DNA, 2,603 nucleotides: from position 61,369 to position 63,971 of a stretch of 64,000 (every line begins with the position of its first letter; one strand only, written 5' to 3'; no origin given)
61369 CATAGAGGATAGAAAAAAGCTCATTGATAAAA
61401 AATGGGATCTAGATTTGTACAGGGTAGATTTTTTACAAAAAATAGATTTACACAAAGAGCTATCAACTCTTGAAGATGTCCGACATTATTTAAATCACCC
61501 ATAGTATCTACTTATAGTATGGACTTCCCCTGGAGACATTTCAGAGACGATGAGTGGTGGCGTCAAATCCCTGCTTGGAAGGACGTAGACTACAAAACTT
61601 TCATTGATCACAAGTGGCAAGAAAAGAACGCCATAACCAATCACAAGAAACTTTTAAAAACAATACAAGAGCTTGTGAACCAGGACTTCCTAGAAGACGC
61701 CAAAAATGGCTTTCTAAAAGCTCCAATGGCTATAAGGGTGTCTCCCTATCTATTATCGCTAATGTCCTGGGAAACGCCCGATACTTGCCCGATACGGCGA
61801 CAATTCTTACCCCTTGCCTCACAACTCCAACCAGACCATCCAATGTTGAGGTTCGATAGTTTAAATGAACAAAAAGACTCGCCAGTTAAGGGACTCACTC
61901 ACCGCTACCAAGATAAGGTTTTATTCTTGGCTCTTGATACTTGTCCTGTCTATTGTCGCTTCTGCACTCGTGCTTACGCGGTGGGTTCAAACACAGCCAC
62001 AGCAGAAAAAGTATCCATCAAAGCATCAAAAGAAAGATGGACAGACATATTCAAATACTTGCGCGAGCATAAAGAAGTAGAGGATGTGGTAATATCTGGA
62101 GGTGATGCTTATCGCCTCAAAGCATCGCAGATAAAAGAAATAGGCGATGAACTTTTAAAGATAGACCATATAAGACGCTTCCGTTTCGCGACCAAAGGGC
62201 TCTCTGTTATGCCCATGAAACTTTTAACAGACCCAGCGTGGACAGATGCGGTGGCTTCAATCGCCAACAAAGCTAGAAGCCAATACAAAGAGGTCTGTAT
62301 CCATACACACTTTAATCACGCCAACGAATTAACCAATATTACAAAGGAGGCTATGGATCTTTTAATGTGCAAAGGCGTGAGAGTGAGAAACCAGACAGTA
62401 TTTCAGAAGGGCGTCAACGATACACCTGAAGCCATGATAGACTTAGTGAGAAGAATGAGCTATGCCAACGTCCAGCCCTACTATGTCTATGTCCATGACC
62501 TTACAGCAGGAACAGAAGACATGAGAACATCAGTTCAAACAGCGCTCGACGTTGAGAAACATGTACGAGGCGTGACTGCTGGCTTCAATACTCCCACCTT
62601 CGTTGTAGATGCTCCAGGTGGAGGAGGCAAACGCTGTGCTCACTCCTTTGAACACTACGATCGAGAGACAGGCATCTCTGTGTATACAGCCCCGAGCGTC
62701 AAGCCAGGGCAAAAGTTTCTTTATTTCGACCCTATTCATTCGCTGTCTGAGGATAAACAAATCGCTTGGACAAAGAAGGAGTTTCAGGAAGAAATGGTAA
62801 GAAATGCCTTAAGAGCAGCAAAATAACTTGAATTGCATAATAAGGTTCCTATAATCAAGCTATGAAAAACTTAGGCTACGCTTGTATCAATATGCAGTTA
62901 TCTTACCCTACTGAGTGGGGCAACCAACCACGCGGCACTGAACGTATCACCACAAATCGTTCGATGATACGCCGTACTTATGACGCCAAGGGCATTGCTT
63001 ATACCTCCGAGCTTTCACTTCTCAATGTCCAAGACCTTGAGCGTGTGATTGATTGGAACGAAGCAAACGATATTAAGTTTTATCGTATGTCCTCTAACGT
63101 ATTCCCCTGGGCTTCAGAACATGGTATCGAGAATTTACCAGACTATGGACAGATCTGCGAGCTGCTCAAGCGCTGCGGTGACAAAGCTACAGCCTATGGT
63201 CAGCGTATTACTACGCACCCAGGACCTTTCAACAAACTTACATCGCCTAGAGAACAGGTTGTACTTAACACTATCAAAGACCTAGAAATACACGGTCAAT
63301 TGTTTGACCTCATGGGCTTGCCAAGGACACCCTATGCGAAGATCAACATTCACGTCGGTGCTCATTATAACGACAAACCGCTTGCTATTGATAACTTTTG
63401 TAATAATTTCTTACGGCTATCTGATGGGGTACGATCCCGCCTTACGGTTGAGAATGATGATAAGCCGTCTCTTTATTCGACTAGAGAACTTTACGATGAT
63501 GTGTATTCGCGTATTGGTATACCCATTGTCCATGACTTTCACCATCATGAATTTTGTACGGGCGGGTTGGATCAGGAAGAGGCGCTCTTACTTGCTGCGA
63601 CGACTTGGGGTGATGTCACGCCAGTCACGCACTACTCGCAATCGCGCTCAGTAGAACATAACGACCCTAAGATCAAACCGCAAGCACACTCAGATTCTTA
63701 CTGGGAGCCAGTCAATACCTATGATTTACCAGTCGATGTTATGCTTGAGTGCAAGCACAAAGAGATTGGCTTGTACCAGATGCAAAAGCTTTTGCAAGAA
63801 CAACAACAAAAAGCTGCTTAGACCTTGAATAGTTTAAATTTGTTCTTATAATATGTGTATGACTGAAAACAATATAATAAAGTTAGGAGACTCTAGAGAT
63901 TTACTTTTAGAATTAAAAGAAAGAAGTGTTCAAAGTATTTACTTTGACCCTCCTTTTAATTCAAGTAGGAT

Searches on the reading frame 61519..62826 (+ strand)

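Call 25: search_protein_families(library=pfam, proteins=[window:61519-62826:+], max_evalue=0.001)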
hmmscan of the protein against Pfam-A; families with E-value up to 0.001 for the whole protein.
window:61519-62826:+ (435 aa): 2 families
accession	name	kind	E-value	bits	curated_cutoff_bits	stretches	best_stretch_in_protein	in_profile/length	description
PF12544.13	LAM_C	-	7.6e-07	29.7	26.7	1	348-371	3-26/127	Lysine-2,3-aminomutase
PF04055.27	Radical_SAM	-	1.2e-05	26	29.5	1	141-235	6-96/166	Radical SAM superfamily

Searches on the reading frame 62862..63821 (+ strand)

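Call 25: search_protein_families(library=pfam, proteins=[window:62862-63821:+], max_evalue=0.001)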
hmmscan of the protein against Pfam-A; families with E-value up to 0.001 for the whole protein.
window:62862-63821:+ (319 aa): 1 family
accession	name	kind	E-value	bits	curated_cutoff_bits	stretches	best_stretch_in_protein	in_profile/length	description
PF03851.20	UvdE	-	8.8e-53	179.7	24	1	4-275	1-263/275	UV-endonuclease UvdE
